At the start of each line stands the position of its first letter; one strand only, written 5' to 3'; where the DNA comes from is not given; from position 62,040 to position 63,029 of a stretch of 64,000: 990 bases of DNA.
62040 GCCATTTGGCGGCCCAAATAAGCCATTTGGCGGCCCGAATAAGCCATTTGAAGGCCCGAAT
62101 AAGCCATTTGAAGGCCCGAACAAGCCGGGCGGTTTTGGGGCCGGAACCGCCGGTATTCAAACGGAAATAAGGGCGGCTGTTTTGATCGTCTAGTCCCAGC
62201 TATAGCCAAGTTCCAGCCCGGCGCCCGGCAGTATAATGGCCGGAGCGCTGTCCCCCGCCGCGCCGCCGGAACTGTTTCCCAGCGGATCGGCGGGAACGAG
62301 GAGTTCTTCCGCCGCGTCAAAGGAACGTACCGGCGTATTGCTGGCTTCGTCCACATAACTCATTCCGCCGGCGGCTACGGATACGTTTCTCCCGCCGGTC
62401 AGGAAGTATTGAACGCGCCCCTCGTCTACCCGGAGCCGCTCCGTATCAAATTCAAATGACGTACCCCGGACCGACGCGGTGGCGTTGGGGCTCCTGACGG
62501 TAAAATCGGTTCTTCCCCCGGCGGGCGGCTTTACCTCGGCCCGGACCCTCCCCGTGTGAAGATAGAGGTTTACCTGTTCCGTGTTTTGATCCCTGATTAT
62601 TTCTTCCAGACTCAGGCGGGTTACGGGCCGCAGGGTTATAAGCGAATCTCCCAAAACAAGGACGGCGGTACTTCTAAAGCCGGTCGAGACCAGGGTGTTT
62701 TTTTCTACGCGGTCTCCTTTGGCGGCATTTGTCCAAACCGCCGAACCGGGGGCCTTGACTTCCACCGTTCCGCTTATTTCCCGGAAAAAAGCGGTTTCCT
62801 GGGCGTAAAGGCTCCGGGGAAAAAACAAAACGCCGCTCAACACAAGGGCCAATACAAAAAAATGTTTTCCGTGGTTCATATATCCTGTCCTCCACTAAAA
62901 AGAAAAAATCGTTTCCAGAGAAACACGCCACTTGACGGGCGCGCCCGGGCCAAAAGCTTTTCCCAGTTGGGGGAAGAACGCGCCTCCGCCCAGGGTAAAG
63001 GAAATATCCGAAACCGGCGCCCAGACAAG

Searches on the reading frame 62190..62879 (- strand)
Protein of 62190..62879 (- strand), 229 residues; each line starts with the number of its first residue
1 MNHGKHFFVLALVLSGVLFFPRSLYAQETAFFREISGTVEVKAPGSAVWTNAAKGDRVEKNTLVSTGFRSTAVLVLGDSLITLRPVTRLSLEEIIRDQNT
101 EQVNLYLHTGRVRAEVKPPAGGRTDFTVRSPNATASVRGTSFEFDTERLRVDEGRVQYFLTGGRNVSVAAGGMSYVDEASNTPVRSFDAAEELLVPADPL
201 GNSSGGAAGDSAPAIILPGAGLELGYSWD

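Call 9: search_protein_families(library=pfam, proteins=[window:62190-62879:-], max_evalue=0.01)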
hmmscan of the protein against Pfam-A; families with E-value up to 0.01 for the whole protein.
window:62190-62879:- (229 aa): 1 family
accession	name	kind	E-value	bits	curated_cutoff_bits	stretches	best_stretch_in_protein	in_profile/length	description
PF04773.18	FecR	-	1.2e-11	45.3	24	1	64-147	3-83/97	FecR protein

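Call 12: find_encoding_contigs(protein=window:62190-62879:-, flank=10000, max_places=10)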
Protein window:62190-62879:- (229 aa): no gene with exactly this product is on record in the collection.

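Call 32: find_homologous_proteins(query=window:62193-62879:-, max_evalue=1e-10)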
Query window:62193-62879:- (229 aa): 1532 proteins with E <= 1e-10 among 2952 candidates; the best 120 are listed.
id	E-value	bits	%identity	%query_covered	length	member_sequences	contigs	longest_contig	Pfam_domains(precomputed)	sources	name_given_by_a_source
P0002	5.8e-145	498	100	100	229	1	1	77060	PF04773.19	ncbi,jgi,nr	ncbi:MAG: FecR family protein [Treponema sp.]|jgi:ferric-dicitrate binding protein FerR (iron transp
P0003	1.1e-107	377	77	100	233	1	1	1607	PF04773.19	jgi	jgi:hypothetical protein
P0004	5.6e-106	371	76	100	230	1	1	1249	PF04773.19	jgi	jgi:hypothetical protein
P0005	9.9e-104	364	75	100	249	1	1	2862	PF04773.19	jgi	jgi:hypothetical protein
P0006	2.3e-103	363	73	100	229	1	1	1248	PF04773.19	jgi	jgi:hypothetical protein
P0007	8.1e-103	361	74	100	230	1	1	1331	PF04773.19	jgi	jgi:hypothetical protein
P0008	2.2e-101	356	73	100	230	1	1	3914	PF04773.19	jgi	jgi:hypothetical protein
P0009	8.2e-101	354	73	100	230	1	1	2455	PF04773.19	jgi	jgi:hypothetical protein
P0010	1.6e-99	350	71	100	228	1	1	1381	PF04773.19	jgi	jgi:hypothetical protein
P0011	9.6e-98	344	70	100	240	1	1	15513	PF04773.19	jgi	jgi:ferric-dicitrate binding protein FerR (iron transport regulator)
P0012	1.2e-97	344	70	100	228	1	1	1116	PF04773.19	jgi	jgi:hypothetical protein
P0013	1.8e-97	343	70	100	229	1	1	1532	PF04773.19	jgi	jgi:ferric-dicitrate binding protein FerR (iron transport regulator)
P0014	3.4e-97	342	70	100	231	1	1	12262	PF04773.19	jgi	jgi:hypothetical protein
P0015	1.7e-96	340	69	100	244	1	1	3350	PF04773.19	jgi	jgi:hypothetical protein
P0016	8.7e-96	338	72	98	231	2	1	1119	PF04773.19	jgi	jgi:hypothetical protein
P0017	1.6e-95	337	69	100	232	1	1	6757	PF04773.19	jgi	jgi:hypothetical protein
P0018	3.6e-95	336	69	100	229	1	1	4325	PF04773.19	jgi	jgi:hypothetical protein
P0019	7.2e-95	335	68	100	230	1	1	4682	PF04773.19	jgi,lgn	jgi:hypothetical protein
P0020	2.4e-94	333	66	100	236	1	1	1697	PF04773.19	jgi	jgi:hypothetical protein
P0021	5.8e-94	332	68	100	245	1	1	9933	PF04773.19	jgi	jgi:hypothetical protein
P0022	1.7e-93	330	69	100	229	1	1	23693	PF04773.19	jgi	jgi:hypothetical protein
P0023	6.0e-93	328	70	97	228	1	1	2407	PF04773.19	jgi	jgi:hypothetical protein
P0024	9.6e-93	328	68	100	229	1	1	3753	PF04773.19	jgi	jgi:hypothetical protein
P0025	6.8e-92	325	65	100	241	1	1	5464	PF04773.19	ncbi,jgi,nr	ncbi:MAG: FecR family protein [Treponema sp.]|jgi:hypothetical protein|nr:FecR family protein [Trepo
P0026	8.6e-92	325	74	91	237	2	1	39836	PF04773.19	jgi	jgi:hypothetical protein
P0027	1.5e-91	324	66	100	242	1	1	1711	PF04773.19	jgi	jgi:hypothetical protein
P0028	6.5e-91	322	66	100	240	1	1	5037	PF04773.19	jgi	jgi:hypothetical protein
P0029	1.8e-90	320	63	100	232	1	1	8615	PF04773.19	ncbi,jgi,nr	ncbi:MAG: FecR family protein [Treponema sp.]|jgi:hypothetical protein|nr:FecR family protein [Trepo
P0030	2.1e-90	320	66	100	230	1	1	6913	PF04773.19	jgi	jgi:hypothetical protein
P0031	2.3e-90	320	72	86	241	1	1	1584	PF04773.19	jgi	jgi:hypothetical protein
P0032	3.5e-90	319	68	91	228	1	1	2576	PF04773.19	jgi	jgi:ferric-dicitrate binding protein FerR (iron transport regulator)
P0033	8.5e-90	318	62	100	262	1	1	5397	PF04773.19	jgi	jgi:hypothetical protein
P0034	2.6e-89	317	68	98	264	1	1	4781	PF04773.19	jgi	jgi:hypothetical protein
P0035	1.1e-87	311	64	100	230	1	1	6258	PF04773.19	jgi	jgi:hypothetical protein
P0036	1.3e-87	311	65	100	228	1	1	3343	PF04773.19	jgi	jgi:hypothetical protein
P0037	1.6e-87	311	65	100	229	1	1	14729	PF04773.19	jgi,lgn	jgi:hypothetical protein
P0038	4.4e-87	309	66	100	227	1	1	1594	PF04773.19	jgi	jgi:hypothetical protein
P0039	1.5e-85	304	63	100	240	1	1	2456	PF04773.19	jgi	jgi:hypothetical protein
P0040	2.0e-85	304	68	90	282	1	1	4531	PF04773.19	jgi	jgi:hypothetical protein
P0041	3.9e-85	303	64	92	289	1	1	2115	PF04773.19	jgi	jgi:hypothetical protein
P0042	4.1e-85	303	64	100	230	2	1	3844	PF04773.19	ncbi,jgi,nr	ncbi:MAG: FecR family protein [Treponema sp.]|jgi:hypothetical protein|nr:FecR family protein [Trepo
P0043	5.4e-85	302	71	90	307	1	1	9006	PF04773.19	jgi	jgi:hypothetical protein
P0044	7.3e-85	302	66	96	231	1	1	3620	PF04773.19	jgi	jgi:hypothetical protein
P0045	2.5e-84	300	63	100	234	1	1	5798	PF04773.19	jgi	jgi:hypothetical protein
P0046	2.9e-84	300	65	97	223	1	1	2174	PF04773.19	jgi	jgi:hypothetical protein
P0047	3.2e-84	300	68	94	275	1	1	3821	PF04773.19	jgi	jgi:hypothetical protein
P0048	3.8e-84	300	67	91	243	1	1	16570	PF04773.19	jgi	jgi:ferric-dicitrate binding protein FerR (iron transport regulator)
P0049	6.1e-84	299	66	100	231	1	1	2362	PF04773.19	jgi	jgi:hypothetical protein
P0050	1.3e-83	298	64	98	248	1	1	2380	PF04773.19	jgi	jgi:hypothetical protein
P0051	2.2e-83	297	64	100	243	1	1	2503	PF04773.19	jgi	jgi:hypothetical protein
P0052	2.3e-83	297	64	100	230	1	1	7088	PF04773.19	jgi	jgi:ferric-dicitrate binding protein FerR (iron transport regulator)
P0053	3.4e-83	297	66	94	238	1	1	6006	PF04773.19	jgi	jgi:hypothetical protein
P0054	2.3e-82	294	63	100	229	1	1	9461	PF04773.19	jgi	jgi:hypothetical protein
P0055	3.3e-82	293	65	100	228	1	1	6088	PF04773.19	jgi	jgi:ferric-dicitrate binding protein FerR (iron transport regulator)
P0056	6.9e-82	292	61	100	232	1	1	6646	PF04773.19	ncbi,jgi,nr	ncbi:MAG: FecR family protein [Spirochaetia bacterium]|jgi:ferric-dicitrate binding protein FerR (ir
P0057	2.3e-80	287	61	100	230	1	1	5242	PF04773.19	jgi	jgi:hypothetical protein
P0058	4.8e-80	286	61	100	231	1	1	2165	PF04773.19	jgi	jgi:hypothetical protein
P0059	1.6e-79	285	67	90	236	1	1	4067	PF04773.19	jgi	jgi:hypothetical protein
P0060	2.9e-79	284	66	85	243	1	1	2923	PF04773.19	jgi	jgi:hypothetical protein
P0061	1.6e-78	281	61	99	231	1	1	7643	PF04773.19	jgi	jgi:hypothetical protein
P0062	4.4e-78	280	60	97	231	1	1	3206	PF04773.19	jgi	jgi:hypothetical protein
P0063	9.8e-78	279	60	97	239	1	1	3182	PF04773.19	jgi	jgi:hypothetical protein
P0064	1.2e-77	278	57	100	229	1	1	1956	PF04773.19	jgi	jgi:hypothetical protein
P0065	3.3e-77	277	60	92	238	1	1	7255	PF04773.19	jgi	jgi:hypothetical protein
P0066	8.9e-77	276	58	100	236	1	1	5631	PF04773.19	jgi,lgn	jgi:hypothetical protein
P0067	5.4e-76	273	58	100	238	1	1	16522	PF04773.19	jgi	jgi:hypothetical protein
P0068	1.1e-75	272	59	97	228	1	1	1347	PF04773.19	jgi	jgi:hypothetical protein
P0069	6.2e-75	270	57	100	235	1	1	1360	PF04773.19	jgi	jgi:hypothetical protein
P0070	3.4e-73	264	56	100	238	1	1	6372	PF04773.19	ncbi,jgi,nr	ncbi:MAG: FecR family protein [Treponema sp.]|jgi:hypothetical protein|nr:FecR family protein [Trepo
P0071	4.5e-72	260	58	100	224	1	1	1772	PF04773.19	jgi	jgi:hypothetical protein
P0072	9.1e-72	259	57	97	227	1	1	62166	PF04773.19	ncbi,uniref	ncbi:FecR family protein [Treponema primitia]|uniref:FecR family protein n=1 Tax=Treponema primitia 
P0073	3.7e-71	257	58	100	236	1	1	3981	PF04773.19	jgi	jgi:ferric-dicitrate binding protein FerR (iron transport regulator)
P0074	1.4e-70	255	53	97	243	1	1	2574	PF04773.19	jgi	jgi:hypothetical protein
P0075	3.8e-70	254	62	89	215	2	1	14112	PF04773.19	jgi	jgi:hypothetical protein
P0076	6.3e-70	253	56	94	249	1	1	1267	PF04773.19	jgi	jgi:hypothetical protein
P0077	2.9e-68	248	59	99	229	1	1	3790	PF04773.19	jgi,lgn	jgi:ferric-dicitrate binding protein FerR (iron transport regulator)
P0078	4.7e-67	244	70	76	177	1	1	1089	PF04773.19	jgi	jgi:hypothetical protein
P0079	2.3e-66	242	56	90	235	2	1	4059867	PF04773.19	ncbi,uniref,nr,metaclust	ncbi:conserved hypothetical protein [Treponema primitia ZAS-2]|uniref:FecR protein domain-containing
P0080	2.5e-66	241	60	78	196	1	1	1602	PF04773.19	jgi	jgi:hypothetical protein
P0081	1.8e-65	239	53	100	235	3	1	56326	PF04773.19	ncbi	-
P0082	2.4e-65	238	59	91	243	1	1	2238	PF04773.19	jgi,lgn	jgi:hypothetical protein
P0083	3.1e-64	235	55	97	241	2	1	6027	PF04773.19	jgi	jgi:hypothetical protein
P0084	4.0e-61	224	50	100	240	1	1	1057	PF04773.19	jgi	jgi:hypothetical protein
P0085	4.1e-58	215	50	100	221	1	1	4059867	PF04773.19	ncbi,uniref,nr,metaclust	ncbi:conserved hypothetical protein [Treponema primitia ZAS-2]|uniref:FecR protein domain-containing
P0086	3.5e-57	212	49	100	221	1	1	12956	PF04773.19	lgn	-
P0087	1.3e-56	210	74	61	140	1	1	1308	PF04773.19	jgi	jgi:hypothetical protein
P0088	7.2e-56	207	54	94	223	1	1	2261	PF04773.19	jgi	jgi:hypothetical protein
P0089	7.7e-56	207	51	98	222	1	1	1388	PF04773.19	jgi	jgi:hypothetical protein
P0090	1.0e-55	207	51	90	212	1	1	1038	PF04773.19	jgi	jgi:hypothetical protein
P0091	1.1e-55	207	47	99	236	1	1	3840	PF04773.19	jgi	jgi:hypothetical protein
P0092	5.6e-55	204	50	98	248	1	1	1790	PF04773.19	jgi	jgi:hypothetical protein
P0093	5.7e-55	204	51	97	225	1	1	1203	PF04773.19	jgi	jgi:hypothetical protein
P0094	2.8e-54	202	53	92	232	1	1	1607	PF04773.19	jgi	jgi:hypothetical protein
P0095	1.2e-53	200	51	90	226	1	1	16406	PF04773.19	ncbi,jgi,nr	ncbi:MAG: FecR family protein [Treponema sp.]|jgi:ferric-dicitrate binding protein FerR (iron transp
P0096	3.5e-53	198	49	98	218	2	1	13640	PF04773.19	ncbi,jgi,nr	ncbi:MAG: FecR family protein [Treponema sp.]|jgi:hypothetical protein|nr:FecR family protein [Trepo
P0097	5.7e-53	198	52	84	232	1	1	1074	PF04773.19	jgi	jgi:hypothetical protein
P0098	5.9e-53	198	53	87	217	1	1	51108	PF04773.19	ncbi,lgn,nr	ncbi:hypothetical protein FACS1894151_00610 [Spirochaetia bacterium]|nr:hypothetical protein FACS189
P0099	6.4e-53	198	54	85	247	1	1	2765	PF04773.19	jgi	jgi:hypothetical protein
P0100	6.8e-53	198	47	98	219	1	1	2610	PF04773.19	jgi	jgi:hypothetical protein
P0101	6.9e-53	198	51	87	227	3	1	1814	PF04773.19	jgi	jgi:hypothetical protein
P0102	1.1e-52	197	47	100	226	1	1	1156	PF04773.19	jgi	jgi:hypothetical protein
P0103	1.6e-52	196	47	98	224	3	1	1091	PF04773.19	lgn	-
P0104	1.7e-52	196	50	93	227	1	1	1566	PF04773.19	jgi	jgi:hypothetical protein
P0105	1.7e-52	196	51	90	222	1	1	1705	PF04773.19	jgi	jgi:hypothetical protein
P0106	2.1e-52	196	46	98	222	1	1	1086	PF04773.19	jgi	jgi:hypothetical protein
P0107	2.9e-52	195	53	89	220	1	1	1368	PF04773.19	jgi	jgi:hypothetical protein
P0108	3.2e-52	195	50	90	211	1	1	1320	PF04773.19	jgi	jgi:hypothetical protein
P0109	3.3e-52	195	50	93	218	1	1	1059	PF04773.19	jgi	jgi:hypothetical protein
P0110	3.8e-52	195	50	99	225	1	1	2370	PF04773.19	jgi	jgi:hypothetical protein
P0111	3.9e-52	195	53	85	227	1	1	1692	PF04773.19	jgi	jgi:hypothetical protein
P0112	4.5e-52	195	52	93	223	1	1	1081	PF04773.19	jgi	jgi:hypothetical protein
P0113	5.5e-52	195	49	97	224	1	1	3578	PF04773.19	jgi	jgi:hypothetical protein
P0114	5.9e-52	194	49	93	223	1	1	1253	PF04773.19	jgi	jgi:hypothetical protein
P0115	6.0e-52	194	49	92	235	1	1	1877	PF04773.19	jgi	jgi:hypothetical protein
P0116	7.5e-52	194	50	93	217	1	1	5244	PF04773.19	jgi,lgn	jgi:hypothetical protein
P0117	7.5e-52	194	47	98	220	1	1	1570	PF04773.19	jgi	jgi:hypothetical protein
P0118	7.8e-52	194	50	88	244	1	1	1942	PF04773.19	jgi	jgi:hypothetical protein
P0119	8.6e-52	194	50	93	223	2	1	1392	PF04773.19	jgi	jgi:hypothetical protein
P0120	9.3e-52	194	48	98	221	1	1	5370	PF04773.19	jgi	jgi:hypothetical protein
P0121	1.1e-51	194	50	98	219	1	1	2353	PF04773.19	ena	-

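Call 34: find_encoding_contigs(protein=P0002, flank=10000, max_places=3)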
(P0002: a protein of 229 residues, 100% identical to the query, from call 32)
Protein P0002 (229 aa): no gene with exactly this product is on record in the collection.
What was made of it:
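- Tried and rejected: Exact look-ups of the window's FecR protein (calls 12, 34).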

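Call 35: find_encoding_contigs(protein=P0011, flank=6000, max_places=3)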
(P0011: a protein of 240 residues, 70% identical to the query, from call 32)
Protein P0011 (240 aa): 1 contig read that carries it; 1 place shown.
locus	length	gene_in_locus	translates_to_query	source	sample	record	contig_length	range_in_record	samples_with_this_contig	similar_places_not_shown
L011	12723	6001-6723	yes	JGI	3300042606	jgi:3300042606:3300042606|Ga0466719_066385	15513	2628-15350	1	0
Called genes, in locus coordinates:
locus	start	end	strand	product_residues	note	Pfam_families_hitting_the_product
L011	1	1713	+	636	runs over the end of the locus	PF07581:Glug (faint)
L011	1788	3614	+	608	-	-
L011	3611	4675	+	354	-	PF00691:OmpA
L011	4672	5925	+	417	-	-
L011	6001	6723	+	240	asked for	PF04773:FecR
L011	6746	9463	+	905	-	PF05226:CHASE2, PF00211:Guanylate_cyc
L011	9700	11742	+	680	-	PF02743:dCache_1, PF00672:HAMP, PF24161:CCDC39 (faint), PF00015:MCPsignal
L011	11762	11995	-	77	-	-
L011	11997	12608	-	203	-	-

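Call 36: find_encoding_contigs(protein=P0014, flank=6000, max_places=3)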
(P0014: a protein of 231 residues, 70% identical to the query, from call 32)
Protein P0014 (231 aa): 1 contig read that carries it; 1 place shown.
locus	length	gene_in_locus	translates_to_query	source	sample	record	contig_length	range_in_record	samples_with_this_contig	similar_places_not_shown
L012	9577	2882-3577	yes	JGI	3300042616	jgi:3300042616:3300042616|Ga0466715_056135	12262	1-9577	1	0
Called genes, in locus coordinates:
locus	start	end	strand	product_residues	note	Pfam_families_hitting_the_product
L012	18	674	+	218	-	-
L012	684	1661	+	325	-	PF00691:OmpA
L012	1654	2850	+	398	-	-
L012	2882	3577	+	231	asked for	PF04773:FecR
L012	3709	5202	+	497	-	PF02952:Fucose_iso_C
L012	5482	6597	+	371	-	-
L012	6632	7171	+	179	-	PF01661:Macro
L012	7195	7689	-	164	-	PF09917:DUF2147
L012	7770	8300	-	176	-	PF09917:DUF2147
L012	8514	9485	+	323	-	-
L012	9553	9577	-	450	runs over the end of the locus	PF00950:ABC-3, PF21537:DUF1980_C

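Call 37: find_encoding_contigs(protein=P0026, flank=6000, max_places=3)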
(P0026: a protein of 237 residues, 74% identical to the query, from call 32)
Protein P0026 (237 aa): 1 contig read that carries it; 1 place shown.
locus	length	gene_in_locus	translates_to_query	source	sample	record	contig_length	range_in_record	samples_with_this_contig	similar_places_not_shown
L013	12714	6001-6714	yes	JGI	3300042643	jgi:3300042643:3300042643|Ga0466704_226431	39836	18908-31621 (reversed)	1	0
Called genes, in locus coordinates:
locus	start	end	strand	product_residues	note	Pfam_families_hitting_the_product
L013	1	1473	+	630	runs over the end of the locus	PF07581:Glug (faint)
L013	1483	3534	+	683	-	PF07581:Glug (faint)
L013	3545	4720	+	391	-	PF00691:OmpA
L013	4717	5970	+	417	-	-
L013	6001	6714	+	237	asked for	PF04773:FecR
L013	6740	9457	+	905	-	PF05226:CHASE2, PF00211:Guanylate_cyc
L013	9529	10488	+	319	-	-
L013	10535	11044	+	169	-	PF02559:CarD_TRCF_RID, PF21095:CarD_C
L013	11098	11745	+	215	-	PF01128:IspD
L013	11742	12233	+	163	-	PF02542:YgbB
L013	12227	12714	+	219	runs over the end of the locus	PF00730:HhH-GPD, PF00633:HHH (weak)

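Call 66: find_encoding_contigs(protein=P0003, flank=3000, max_places=3)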
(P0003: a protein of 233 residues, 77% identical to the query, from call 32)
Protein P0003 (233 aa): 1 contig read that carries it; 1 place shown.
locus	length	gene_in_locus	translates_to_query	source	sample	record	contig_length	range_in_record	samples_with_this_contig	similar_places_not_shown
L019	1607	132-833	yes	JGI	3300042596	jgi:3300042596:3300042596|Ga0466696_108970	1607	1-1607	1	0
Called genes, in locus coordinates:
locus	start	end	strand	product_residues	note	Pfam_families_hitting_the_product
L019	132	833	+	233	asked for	PF04773:FecR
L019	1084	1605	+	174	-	?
